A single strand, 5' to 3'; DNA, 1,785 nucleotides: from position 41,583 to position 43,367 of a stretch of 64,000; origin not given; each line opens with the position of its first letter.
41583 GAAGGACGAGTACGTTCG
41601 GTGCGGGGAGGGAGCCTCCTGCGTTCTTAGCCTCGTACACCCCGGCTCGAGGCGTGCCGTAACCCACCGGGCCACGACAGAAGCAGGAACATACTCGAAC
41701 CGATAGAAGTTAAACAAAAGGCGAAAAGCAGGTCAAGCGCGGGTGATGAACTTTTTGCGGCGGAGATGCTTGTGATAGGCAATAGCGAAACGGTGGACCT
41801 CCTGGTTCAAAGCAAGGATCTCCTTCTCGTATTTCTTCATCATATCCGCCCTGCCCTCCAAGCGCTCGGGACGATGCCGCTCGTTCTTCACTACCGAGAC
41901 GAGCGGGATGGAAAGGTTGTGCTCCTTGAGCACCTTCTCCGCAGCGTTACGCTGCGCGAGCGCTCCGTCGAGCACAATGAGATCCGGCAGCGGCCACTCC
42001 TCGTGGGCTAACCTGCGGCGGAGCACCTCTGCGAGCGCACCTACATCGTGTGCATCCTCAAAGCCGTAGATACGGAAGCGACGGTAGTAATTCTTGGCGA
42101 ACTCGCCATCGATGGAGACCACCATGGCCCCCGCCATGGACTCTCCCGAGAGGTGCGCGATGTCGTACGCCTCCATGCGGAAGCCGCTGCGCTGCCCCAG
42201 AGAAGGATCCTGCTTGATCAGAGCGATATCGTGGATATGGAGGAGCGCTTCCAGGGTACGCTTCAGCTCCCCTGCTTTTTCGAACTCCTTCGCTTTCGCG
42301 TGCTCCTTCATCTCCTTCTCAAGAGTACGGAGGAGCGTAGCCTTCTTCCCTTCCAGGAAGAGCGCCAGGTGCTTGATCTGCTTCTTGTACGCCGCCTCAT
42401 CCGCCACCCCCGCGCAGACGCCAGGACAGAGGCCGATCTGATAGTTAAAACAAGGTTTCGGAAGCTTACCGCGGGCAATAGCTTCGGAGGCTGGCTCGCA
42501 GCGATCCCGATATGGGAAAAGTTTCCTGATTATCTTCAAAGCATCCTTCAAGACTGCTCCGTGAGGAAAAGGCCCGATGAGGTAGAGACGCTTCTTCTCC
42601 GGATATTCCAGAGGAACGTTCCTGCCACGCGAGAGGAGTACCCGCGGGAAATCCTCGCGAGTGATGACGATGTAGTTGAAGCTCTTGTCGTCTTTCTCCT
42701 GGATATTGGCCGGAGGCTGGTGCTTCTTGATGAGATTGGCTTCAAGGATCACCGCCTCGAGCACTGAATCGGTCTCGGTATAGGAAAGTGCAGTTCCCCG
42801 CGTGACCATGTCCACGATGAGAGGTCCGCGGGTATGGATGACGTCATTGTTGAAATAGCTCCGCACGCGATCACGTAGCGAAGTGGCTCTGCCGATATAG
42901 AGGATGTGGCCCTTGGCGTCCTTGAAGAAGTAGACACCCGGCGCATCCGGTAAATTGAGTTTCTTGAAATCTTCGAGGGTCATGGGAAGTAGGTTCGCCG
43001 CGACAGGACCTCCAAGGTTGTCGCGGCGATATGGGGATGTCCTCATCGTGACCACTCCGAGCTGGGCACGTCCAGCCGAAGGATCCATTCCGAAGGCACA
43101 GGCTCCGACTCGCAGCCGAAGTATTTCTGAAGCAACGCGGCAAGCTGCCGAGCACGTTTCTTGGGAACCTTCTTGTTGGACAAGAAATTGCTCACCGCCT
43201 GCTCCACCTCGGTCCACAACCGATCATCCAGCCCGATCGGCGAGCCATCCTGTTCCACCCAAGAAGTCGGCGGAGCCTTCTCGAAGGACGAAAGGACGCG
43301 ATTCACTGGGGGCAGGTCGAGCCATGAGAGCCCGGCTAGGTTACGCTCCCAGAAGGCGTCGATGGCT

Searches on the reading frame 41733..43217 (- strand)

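Call 60: search_protein_families(library=pfam, proteins=[window:41733-43217:-], max_evalue=0.00001)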
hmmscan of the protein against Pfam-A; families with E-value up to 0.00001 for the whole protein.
window:41733-43217:- (494 aa): 3 families
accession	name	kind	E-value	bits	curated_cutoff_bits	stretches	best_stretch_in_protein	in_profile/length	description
PF08459.17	UvrC_RNaseH_dom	-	5.7e-32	111.2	22.3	1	347-479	12-159/159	UvrC RNAse H endonuclease domain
PF01541.30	GIY-YIG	-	1.2e-06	29.2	22.6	1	93-168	2-74/78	GIY-YIG catalytic domain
PF02151.25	UVR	-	3.4e-06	27.1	21.5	0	295-325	3-33/36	UvrB/uvrC motif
